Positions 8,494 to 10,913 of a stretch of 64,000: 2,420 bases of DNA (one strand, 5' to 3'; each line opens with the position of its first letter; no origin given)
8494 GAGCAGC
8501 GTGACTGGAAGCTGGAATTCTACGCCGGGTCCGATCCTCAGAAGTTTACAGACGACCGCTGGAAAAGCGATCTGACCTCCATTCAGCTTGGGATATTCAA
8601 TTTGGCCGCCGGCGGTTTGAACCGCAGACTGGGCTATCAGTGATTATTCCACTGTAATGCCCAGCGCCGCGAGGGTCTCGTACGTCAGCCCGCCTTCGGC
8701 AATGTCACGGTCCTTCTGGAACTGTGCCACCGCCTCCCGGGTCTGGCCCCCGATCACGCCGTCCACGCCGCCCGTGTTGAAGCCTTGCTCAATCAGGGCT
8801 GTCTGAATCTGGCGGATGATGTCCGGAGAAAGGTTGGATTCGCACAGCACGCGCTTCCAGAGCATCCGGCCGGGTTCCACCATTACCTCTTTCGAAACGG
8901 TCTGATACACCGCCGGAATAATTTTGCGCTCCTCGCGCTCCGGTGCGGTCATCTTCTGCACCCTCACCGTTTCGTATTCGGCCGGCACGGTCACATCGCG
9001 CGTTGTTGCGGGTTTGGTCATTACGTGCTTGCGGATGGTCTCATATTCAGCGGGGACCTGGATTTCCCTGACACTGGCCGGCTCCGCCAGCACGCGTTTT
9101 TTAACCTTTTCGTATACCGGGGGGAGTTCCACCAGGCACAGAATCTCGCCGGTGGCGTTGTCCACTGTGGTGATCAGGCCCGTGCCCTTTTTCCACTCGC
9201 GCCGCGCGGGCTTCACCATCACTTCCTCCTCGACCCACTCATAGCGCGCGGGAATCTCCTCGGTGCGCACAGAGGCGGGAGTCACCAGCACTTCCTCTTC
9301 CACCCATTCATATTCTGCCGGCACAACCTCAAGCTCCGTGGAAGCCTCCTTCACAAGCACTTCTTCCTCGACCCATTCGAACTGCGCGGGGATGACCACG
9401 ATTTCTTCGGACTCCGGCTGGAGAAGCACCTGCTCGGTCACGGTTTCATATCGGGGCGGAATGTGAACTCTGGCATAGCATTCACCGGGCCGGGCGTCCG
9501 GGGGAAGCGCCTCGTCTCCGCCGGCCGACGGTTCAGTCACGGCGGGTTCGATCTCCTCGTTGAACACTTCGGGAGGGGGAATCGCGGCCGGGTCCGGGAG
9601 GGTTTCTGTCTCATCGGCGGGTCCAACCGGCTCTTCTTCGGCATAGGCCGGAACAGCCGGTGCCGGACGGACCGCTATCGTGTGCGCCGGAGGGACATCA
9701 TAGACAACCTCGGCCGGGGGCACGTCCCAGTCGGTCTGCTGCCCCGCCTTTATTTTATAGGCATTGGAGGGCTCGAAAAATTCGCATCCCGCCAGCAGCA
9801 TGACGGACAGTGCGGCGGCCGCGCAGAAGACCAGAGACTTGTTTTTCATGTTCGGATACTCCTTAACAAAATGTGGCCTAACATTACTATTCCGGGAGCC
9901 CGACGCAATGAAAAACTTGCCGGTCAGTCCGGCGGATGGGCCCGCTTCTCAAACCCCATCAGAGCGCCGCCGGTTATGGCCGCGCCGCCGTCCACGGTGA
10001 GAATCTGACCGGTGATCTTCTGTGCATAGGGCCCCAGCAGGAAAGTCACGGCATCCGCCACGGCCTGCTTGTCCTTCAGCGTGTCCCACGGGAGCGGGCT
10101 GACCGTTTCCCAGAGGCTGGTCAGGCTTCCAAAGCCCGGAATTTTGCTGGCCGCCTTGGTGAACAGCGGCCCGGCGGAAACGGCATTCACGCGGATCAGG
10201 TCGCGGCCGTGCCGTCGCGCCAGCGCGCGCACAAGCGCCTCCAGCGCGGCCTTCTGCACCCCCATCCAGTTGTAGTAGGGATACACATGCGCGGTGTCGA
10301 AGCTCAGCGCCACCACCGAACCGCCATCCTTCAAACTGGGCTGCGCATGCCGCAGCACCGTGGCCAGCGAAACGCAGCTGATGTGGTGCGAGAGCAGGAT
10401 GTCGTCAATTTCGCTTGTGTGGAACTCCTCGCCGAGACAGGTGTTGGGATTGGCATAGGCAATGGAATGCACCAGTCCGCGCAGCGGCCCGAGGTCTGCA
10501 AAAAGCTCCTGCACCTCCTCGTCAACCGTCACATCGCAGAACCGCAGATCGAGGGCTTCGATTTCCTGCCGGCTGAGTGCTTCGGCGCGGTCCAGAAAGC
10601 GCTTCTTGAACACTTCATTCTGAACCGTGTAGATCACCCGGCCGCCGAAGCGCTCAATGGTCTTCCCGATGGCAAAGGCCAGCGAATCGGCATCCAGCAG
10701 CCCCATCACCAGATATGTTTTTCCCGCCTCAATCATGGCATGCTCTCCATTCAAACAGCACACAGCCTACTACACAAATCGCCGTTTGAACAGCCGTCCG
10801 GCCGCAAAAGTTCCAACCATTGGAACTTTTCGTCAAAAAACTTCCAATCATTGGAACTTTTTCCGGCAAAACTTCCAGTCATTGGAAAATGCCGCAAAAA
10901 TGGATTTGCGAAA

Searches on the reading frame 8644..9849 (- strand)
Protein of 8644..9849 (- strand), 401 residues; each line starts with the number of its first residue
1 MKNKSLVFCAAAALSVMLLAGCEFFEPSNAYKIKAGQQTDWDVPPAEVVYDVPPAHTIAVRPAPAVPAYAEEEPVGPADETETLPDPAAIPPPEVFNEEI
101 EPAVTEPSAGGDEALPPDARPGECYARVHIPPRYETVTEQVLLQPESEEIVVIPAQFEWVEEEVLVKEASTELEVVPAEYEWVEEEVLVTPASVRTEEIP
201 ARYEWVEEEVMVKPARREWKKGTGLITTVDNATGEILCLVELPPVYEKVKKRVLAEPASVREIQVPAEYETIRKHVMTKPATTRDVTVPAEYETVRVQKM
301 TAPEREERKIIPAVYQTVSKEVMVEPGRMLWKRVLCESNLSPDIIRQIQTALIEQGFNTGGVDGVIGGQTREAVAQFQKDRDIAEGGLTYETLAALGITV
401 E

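Call 7: search_protein_families(library=pfam, proteins=[window:8644-9849:-], max_evalue=0.01)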
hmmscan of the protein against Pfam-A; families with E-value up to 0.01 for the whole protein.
window:8644-9849:- (401 aa): 1 family
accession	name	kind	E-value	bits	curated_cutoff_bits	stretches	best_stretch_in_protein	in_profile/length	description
PF01471.23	PG_binding_1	-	6.8e-10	39.4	23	1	344-396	4-57/57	Putative peptidoglycan binding domain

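Call 8: search_protein_families(library=ncbifam, proteins=[window:8644-9849:-], max_evalue=0.01)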
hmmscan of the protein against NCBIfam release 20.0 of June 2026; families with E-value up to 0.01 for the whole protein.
window:8644-9849:- (401 aa): 4 families
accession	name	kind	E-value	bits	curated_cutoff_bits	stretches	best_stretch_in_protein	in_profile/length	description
TIGR03979.1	His_Ser_Rich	equivalog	2.5e-11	43.9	121.65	1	337-399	126-189/190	His-Xaa-Ser repeat protein HxsA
TIGR02869.1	spore_SleB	equivalog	1.5e-06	28.3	236.5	1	343-399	14-71/201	spore cortex-lytic enzyme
NF004786.0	PRK06132.1-3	equivalog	1.2e-05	24.3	329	1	308-382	192-260/418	hypothetical protein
NF052377.1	lmo1851_S41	exception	0.00017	20.4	725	1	341-391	389-440/468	lmo1851 family serine protease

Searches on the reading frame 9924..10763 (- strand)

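Call 7: search_protein_families(library=pfam, proteins=[window:9924-10763:-], max_evalue=0.01)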
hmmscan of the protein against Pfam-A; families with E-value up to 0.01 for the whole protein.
window:9924-10763:- (279 aa): 3 families
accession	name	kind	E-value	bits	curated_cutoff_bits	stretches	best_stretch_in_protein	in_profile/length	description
PF13561.12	adh_short_C2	-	3.8e-52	177.6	27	1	22-261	2-235/236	Enoyl-(Acyl carrier protein) reductase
PF00106.31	adh_short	-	3.7e-07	30.3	26.6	1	28-207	12-189/195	short chain dehydrogenase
PF21777.3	SDR-like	-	0.0009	20.3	24.7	0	135-198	20-73/98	Short chain dehydrogenase-like protein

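Call 8: search_protein_families(library=ncbifam, proteins=[window:9924-10763:-], max_evalue=0.01)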
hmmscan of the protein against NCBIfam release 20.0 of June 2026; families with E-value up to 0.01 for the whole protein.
window:9924-10763:- (279 aa): 140 families (the best 25 are shown)
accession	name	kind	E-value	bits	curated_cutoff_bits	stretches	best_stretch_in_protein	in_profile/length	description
NF005908.0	PRK07889.1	equivalog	3.9e-59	200.4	299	1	11-264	4-254/256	enoyl-ACP reductase FabI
NF006369.1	PRK08594.1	equivalog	2.4e-49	168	370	1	14-264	6-255/256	enoyl-ACP reductase FabI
NF040631.2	InhA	exception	3.3e-43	148.1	430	1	13-260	4-257/257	NADH-dependent enoyl-ACP reductase InhA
NF005717.0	PRK07533.1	equivalog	3.7e-43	148.1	337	1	11-264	8-258/259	enoyl-ACP reductase FabI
NF006019.0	PRK08159.1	equivalog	8.7e-43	146.4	452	1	11-265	7-258/272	enoyl-ACP reductase FabI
NF005422.0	PRK06997.1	equivalog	1e-42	146.3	440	1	13-268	5-258/262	enoyl-ACP reductase FabI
NF004748.0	PRK06079.1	equivalog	5.3e-42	143.8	362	1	10-262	3-250/252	enoyl-ACP reductase FabI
NF006266.0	PRK08415.1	equivalog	6.1e-42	143.8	441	1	10-269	1-257/274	enoyl-ACP reductase FabI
NF005145.0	PRK06603.1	equivalog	3.5e-40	138.1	456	1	13-266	7-257/260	enoyl-ACP reductase FabI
NF005615.0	PRK07370.1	equivalog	2.3e-38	131.9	391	1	13-265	6-258/259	enoyl-ACP reductase FabI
NF006428.0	PRK08690.1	equivalog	7.3e-38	130.3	462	1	13-264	5-255/261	enoyl-ACP reductase FabI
NF005938.0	PRK07984.1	equivalog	1.1e-37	129.7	477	1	13-264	5-254/262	enoyl-ACP reductase FabI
NF005078.0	PRK06505.1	equivalog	1e-36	126.5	446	1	13-264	6-254/271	enoyl-ACP reductase FabI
NF004957.0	PRK06300.1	equivalog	5.2e-22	78.4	356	1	77-267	103-291/299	enoyl-[acyl-carrier-protein] reductase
NF005975.0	PRK08063.1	equivalog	1.1e-18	67.5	328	1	129-262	113-247/250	enoyl-[acyl-carrier-protein] reductase FabL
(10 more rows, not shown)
